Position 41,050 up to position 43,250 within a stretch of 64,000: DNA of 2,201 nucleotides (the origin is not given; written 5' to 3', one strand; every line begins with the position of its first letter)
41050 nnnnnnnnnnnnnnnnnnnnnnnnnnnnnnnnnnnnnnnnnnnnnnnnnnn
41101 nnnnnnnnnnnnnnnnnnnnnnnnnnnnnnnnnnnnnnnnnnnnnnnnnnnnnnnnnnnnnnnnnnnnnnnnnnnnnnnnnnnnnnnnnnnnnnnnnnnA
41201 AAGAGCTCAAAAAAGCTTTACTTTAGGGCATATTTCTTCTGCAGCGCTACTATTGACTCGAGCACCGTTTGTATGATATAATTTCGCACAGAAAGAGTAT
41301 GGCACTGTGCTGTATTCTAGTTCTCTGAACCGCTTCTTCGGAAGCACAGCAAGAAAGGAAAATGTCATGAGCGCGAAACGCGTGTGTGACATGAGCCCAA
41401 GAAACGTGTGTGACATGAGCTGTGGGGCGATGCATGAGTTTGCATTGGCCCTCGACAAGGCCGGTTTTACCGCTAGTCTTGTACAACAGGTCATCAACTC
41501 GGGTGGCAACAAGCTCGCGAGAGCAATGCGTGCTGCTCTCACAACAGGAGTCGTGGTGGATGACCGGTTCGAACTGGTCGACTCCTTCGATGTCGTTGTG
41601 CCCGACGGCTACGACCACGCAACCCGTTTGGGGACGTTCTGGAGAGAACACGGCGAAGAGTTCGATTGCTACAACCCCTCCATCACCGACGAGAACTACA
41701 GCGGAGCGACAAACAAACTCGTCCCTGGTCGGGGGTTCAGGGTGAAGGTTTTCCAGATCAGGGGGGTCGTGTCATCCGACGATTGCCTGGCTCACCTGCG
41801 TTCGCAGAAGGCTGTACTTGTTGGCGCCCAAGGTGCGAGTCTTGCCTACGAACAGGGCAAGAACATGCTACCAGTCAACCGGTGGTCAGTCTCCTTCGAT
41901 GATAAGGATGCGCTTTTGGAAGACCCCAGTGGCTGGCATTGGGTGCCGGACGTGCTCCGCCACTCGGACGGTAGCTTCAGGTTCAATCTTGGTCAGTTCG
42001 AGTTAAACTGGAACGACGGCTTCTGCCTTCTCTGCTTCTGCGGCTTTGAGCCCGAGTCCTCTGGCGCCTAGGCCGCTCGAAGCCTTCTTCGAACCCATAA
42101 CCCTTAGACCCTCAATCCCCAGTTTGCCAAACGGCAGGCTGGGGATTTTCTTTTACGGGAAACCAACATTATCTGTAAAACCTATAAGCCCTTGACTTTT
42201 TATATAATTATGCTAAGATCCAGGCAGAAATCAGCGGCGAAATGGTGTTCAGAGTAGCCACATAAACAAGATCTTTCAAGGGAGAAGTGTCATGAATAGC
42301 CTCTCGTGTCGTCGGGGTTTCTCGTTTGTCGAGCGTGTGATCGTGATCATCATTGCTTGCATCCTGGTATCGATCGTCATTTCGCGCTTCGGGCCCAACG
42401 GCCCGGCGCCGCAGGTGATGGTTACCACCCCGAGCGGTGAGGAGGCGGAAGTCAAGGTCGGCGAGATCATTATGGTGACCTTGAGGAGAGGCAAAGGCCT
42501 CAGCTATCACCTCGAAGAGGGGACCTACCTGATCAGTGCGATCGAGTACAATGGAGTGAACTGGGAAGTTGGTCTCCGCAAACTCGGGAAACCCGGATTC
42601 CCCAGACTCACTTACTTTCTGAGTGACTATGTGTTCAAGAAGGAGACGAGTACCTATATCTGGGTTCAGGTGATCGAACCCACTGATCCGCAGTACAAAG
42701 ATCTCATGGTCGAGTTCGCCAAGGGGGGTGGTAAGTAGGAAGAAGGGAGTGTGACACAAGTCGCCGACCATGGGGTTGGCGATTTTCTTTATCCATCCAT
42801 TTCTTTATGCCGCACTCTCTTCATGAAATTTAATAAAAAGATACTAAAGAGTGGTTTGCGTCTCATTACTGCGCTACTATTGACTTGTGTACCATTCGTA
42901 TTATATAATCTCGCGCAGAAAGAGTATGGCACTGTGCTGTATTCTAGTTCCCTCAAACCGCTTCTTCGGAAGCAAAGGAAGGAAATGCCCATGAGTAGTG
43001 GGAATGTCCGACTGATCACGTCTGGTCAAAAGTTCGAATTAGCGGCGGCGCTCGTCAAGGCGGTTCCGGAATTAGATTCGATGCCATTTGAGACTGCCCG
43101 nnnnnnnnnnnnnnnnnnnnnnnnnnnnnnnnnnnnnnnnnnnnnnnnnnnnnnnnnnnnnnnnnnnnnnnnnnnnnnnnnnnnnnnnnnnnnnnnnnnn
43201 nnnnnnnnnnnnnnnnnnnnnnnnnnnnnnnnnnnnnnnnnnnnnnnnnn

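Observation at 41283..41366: Conserved structured 5' leader shared by P3 and P4 (also 42910-42990): candidate cis-regulatory RNA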

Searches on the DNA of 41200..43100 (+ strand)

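Call 39: search_rna_families(sources=[L030, L033, L035, L041, L042, L007, L004, L016, L037], threshold=evalue, max_evalue=1)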
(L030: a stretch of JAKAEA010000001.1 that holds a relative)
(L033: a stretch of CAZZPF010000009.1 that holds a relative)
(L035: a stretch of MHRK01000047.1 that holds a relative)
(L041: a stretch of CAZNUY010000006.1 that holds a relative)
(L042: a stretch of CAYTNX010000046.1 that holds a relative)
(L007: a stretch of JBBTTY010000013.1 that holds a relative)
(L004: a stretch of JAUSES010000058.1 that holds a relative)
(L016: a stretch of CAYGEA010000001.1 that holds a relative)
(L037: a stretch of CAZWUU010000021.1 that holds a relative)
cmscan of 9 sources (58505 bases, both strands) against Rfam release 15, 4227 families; matches with E-value up to 1: 10.
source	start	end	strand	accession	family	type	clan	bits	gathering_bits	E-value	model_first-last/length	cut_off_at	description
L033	320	392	-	RF00005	tRNA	Gene; tRNA;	CL00001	72.1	29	7.6e-14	1-71/71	no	tRNA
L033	220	291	+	RF00005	tRNA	Gene; tRNA;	CL00001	61.7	29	5.6e-11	1-71/71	no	tRNA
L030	2622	2693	+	RF00005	tRNA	Gene; tRNA;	CL00001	61.6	29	6e-11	1-71/71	no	tRNA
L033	2563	2633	+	RF00005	tRNA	Gene; tRNA;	CL00001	60.9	29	9.1e-11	1-71/71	no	tRNA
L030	1501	1584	+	RF00005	tRNA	Gene; tRNA;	CL00001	50.8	29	5.6e-08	1-71/71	no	tRNA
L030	6814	6874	+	RF02427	SpF10_sRNA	Gene; sRNA;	-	29.7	60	0.098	1-57/57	no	Streptococcus sRNA SpF10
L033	1650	1730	+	RF01852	tRNA-Sec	Gene; tRNA;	CL00001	27.2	47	0.34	1-91/91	no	Selenocysteine transfer RNA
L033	220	292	-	RF04354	Plastid-ycf2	Cis-reg;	-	25.9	65.7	0.44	1-75/75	no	Plastid-ycf2 5UTR RNA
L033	319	392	+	RF04354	Plastid-ycf2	Cis-reg;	-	25.1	65.7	0.69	1-75/75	no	Plastid-ycf2 5UTR RNA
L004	3679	3752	+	RF00015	U4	Gene; snRNA; splicing;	CL00007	24.7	46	0.15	62-138/138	no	U4 spliceosomal RNA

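Call 53: build_rna_model(alignment_id=A8, structure=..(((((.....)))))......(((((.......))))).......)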
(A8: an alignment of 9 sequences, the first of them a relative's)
Model R1 built from alignment A8 (9 sequences, 47 columns); structure: as given.
model positions 47; base pairs 10; branch points 1; effective number of sequences 9; information 1.043 bits per position. Calibrated on 0.2 Mb of random sequence (short: E-values are rough).
structure used (alignment columns):
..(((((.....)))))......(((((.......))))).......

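Call 55: search_with_rna_model(model_id=R1, sources=[window, L001, L002, L003, L004, L005, L006, L007, L008, L009, L010, L011, L012, L013, L014, L015, L016, L017, L018, L019, L020, L021, L022, L023, L024, L025, L026, L027, L028, L029, L030, L031, L032, L033, L034, L035, L036, L037, L038, L039, L040, L041, L042, L043, L044, L045, L046, L047, L048, L049, L050, L051, L052, L053, L054, L055], max_evalue=10, make_alignment=true)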
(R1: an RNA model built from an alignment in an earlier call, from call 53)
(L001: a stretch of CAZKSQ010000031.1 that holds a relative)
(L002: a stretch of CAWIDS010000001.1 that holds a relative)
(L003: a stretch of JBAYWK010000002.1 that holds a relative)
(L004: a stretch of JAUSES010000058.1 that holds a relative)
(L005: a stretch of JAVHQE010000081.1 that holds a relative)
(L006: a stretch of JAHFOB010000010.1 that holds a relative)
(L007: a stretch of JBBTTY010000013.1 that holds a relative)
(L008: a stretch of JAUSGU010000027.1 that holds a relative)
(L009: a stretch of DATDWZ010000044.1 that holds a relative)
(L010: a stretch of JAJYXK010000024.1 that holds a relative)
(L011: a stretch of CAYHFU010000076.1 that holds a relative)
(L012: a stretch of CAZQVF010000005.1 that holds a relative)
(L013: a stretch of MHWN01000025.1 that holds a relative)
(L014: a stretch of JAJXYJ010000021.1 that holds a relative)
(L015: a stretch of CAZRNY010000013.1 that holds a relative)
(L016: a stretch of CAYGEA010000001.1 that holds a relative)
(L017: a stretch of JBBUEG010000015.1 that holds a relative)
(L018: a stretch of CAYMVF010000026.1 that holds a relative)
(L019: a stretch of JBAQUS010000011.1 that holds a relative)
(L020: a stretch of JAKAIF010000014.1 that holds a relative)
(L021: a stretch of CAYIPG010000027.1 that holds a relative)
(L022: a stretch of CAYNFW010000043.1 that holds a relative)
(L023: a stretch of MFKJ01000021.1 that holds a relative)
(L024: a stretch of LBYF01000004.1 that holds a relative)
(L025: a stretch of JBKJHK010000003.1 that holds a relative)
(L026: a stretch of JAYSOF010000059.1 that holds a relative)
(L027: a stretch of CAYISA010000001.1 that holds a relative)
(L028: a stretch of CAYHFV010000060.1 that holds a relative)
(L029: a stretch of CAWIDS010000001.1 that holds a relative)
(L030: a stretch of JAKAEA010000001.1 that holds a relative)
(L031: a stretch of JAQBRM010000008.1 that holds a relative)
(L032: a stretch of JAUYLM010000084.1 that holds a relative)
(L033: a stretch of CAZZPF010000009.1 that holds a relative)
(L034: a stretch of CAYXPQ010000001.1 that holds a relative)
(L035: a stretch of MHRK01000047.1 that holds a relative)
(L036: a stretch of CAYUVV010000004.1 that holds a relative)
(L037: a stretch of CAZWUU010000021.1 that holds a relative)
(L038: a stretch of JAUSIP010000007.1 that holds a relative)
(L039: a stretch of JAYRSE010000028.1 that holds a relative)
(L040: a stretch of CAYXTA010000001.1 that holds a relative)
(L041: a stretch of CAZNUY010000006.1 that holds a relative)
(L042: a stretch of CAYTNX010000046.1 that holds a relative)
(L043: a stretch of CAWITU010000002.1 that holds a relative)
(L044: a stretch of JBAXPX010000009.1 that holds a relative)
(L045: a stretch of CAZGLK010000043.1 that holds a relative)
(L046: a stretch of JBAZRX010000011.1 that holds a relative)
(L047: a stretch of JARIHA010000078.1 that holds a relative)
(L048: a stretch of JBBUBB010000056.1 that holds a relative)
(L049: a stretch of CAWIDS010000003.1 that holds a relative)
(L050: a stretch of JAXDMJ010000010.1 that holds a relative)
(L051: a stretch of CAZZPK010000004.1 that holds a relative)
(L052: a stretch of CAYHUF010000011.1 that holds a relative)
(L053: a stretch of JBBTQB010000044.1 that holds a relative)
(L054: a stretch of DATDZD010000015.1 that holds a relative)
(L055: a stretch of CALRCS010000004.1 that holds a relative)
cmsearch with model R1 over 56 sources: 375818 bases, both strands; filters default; matches with E-value up to 10: 34.
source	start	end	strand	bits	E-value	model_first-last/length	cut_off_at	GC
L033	2731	2777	+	69.2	3.1e-13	1-47/47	no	0.49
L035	2720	2766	+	68.8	3.7e-13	1-47/47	no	0.49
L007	5440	5486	+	68.8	3.8e-13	1-47/47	no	0.45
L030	2731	2777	+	65.8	1.8e-12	1-47/47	no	0.55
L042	1116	1162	+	65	2.8e-12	1-47/47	no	0.47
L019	2821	2867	+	57.8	1.3e-10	1-47/47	no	0.49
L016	2934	2980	+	52.6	1.9e-09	1-47/47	no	0.51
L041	2731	2777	+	49.7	9.1e-09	1-47/47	no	0.47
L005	677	723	+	48.8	1.5e-08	1-47/47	no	0.53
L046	2733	2775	+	44.2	1.7e-07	1-47/47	no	0.44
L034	2736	2781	+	36.3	1.1e-05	1-47/47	no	0.39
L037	2741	2786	+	36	1.3e-05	1-47/47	no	0.48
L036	2728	2774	+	35.3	1.9e-05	1-47/47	no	0.53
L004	2928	2975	+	34.5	2.9e-05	1-47/47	no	0.46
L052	2847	2893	+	33.5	4.8e-05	1-47/47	no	0.49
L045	358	403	+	30.3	0.00026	1-47/47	no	0.48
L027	2809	2854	+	29.6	0.00037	1-47/47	no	0.5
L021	2831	2875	+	24.5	0.0057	1-47/47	no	0.56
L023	2171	2216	+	20.4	0.051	1-47/47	no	0.54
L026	2809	2856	+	17.8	0.2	1-47/47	no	0.54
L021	11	39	-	17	0.31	1-47/47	no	0.38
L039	137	167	+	16.7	0.35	1-47/47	no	0.58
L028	2811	2856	+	15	0.87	1-47/47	no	0.48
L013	2832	2872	+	13.5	2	1-47/47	no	0.39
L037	2735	2759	-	13.1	2.5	1-47/47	no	0.28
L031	2908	2928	+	12.9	2.7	19-40/47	no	0.48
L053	3592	3616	-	12.7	3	1-47/47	no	0.4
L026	1655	1679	+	12.3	3.6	1-47/47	no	0.52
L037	4341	4381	+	12.2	3.9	1-47/47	no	0.44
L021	2806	2849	-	11.9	4.6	1-47/47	no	0.34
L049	6230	6261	+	11.8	4.7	1-47/47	no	0.5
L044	611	646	+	11.7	4.9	1-47/47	no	0.47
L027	3346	3372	+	10.9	7.5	1-47/47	no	0.33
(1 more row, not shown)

Alignment A9: 34 matches aligned to the model, 69 columns, each read 5' to 3' on its own strand. Consensus structure (alignment columns), stored with it:
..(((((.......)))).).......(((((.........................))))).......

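Call 56: search_with_rna_model(model_id=R1, source=window, start=41200, end=43100, filters=off, max_evalue=10, show_alignments=4)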
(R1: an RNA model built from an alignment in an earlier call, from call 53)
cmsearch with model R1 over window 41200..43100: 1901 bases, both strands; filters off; matches with E-value up to 10: 9.
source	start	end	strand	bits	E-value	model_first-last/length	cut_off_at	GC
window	42996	43044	+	3.1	2.5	1-47/47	no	0.47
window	42919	42952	+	2.7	3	1-47/47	no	0.44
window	41292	41349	+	2.5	3.3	1-47/47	no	0.47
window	41691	41718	+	2.1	4.1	1-47/47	no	0.5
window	41833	41866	+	1.3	6.3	1-47/47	no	0.53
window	42243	42276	-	1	7.4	1-47/47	no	0.38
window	41226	41267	+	0.8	8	1-47/47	no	0.52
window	42828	42859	-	0.5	9.3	1-47/47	no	0.25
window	41369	41405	+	0.5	9.5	1-47/47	no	0.57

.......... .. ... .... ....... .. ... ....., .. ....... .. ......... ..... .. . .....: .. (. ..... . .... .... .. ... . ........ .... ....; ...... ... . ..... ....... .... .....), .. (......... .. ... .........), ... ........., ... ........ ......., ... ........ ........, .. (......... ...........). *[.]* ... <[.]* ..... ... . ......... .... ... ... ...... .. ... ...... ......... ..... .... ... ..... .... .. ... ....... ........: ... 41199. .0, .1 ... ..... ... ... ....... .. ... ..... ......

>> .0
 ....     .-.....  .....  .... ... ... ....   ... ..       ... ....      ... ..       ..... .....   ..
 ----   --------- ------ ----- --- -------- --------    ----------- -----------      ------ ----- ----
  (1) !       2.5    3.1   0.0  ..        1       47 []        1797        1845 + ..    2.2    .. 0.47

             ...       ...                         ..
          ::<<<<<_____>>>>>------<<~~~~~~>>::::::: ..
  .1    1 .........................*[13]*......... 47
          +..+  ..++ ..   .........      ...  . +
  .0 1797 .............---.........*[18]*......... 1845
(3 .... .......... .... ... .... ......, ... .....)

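Call 67: search_with_rna_model(model_id=R1, sources=[L001, L004, L005, L007, L016, L019, L021, L023, L026, L027, L028, L030, L033, L034, L035, L036, L037, L039, L041, L042, L045, L046, L052, L114, L135, L136, L137, L006, L009, L013, L031, L025, L043, L044, L047, L048, L050, L051, L053], max_evalue=0.5, make_alignment=true)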
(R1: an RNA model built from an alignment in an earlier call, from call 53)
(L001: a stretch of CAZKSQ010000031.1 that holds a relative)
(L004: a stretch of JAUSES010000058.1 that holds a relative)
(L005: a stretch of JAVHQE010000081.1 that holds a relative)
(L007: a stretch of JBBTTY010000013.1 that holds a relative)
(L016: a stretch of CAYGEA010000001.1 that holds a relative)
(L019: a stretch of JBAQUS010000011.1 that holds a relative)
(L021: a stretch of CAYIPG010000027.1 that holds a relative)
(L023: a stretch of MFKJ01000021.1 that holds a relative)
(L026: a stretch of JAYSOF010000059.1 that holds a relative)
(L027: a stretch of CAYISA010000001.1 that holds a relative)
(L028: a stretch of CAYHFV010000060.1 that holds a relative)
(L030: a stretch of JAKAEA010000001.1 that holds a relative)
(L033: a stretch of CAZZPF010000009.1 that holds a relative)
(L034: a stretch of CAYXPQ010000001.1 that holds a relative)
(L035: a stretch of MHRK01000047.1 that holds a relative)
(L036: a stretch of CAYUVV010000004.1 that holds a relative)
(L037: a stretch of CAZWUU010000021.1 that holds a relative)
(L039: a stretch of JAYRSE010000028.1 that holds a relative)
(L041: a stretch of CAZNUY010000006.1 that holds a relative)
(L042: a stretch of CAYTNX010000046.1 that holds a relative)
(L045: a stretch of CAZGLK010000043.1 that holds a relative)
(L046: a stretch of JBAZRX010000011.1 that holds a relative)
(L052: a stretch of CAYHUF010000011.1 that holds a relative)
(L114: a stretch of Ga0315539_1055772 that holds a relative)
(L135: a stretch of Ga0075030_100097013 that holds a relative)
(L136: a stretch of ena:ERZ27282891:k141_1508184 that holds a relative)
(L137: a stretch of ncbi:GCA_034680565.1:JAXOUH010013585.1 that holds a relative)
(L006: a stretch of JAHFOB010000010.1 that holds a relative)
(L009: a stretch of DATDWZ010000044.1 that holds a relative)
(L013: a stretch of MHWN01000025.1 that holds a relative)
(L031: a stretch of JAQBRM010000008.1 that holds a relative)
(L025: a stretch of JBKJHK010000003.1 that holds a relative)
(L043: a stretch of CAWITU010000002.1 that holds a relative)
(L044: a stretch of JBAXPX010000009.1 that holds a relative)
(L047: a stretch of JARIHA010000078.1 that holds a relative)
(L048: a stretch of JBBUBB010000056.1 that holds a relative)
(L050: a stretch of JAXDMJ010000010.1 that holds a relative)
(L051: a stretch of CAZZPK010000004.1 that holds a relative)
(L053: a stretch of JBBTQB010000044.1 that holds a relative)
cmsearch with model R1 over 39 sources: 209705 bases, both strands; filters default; matches with E-value up to 0.5: 25.
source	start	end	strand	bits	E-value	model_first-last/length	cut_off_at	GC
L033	2731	2777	+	69.2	1.7e-13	1-47/47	no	0.49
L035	2720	2766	+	68.8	2.1e-13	1-47/47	no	0.49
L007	5440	5486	+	68.8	2.1e-13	1-47/47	no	0.45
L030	2731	2777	+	65.8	1e-12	1-47/47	no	0.55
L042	1116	1162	+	65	1.6e-12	1-47/47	no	0.47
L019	2821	2867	+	57.8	7.1e-11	1-47/47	no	0.49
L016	2934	2980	+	52.6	1.1e-09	1-47/47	no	0.51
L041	2731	2777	+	49.7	5.1e-09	1-47/47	no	0.47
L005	677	723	+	48.8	8.3e-09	1-47/47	no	0.53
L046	2733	2775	+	44.2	9.5e-08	1-47/47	no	0.44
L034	2736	2781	+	36.3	6.2e-06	1-47/47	no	0.39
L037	2741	2786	+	36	7.2e-06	1-47/47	no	0.48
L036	2728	2774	+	35.3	1.1e-05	1-47/47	no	0.53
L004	2928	2975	+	34.5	1.6e-05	1-47/47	no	0.46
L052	2847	2893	+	33.5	2.7e-05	1-47/47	no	0.49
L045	358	403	+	30.3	0.00015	1-47/47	no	0.48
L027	2809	2854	+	29.6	0.00021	1-47/47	no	0.5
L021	2831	2875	+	24.5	0.0032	1-47/47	no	0.56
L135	1606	1639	+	21.5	0.016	1-47/47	no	0.5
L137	2932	2979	+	20.8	0.023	1-47/47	no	0.5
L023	2171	2216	+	20.4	0.028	1-47/47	no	0.54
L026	2809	2856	+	17.8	0.11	1-47/47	no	0.54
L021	11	39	-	17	0.17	1-47/47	no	0.38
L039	137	167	+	16.7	0.2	1-47/47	no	0.58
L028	2811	2856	+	15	0.48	1-47/47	no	0.48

Alignment A10: 25 matches aligned to the model, 61 columns, each read 5' to 3' on its own strand. Consensus structure (alignment columns), stored with it:
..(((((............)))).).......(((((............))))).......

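Call 85: search_rna_families(source=window, start=41200, end=43050, threshold=evalue, max_evalue=10)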
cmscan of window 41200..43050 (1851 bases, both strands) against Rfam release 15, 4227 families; matches with E-value up to 10: 4.
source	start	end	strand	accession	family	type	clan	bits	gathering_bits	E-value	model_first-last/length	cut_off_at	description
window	42927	42973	+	RF01716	PhotoRC-I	Cis-reg;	-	27.7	45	0.00014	1-44/44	no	PhotoRC-I RNA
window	41300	41345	+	RF01716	PhotoRC-I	Cis-reg;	-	24.4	45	0.0014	1-44/44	no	PhotoRC-I RNA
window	42783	42897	+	RF00307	snoR98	Gene; snRNA; snoRNA; HACA-box;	CL00038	21.3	44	3.5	1-118/118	no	Small nucleolar RNA snoR98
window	42105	42153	+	RF02399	NsiR1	Gene; sRNA;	-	18.1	39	1.6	1-60/60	no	Nitrogen stress-induced RNA 1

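Call 87: search_rna_families(source=window, start=41250, end=43000, threshold=evalue, max_evalue=0.01, show_alignments=2)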
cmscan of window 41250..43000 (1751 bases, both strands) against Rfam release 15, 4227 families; matches with E-value up to 0.01: 2.
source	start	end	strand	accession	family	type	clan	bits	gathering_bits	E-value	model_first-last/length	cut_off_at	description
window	42927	42973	+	RF01716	PhotoRC-I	Cis-reg;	-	27.7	45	0.00013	1-44/44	no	PhotoRC-I RNA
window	41300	41345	+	RF01716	PhotoRC-I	Cis-reg;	-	24.4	45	0.0013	1-44/44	no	PhotoRC-I RNA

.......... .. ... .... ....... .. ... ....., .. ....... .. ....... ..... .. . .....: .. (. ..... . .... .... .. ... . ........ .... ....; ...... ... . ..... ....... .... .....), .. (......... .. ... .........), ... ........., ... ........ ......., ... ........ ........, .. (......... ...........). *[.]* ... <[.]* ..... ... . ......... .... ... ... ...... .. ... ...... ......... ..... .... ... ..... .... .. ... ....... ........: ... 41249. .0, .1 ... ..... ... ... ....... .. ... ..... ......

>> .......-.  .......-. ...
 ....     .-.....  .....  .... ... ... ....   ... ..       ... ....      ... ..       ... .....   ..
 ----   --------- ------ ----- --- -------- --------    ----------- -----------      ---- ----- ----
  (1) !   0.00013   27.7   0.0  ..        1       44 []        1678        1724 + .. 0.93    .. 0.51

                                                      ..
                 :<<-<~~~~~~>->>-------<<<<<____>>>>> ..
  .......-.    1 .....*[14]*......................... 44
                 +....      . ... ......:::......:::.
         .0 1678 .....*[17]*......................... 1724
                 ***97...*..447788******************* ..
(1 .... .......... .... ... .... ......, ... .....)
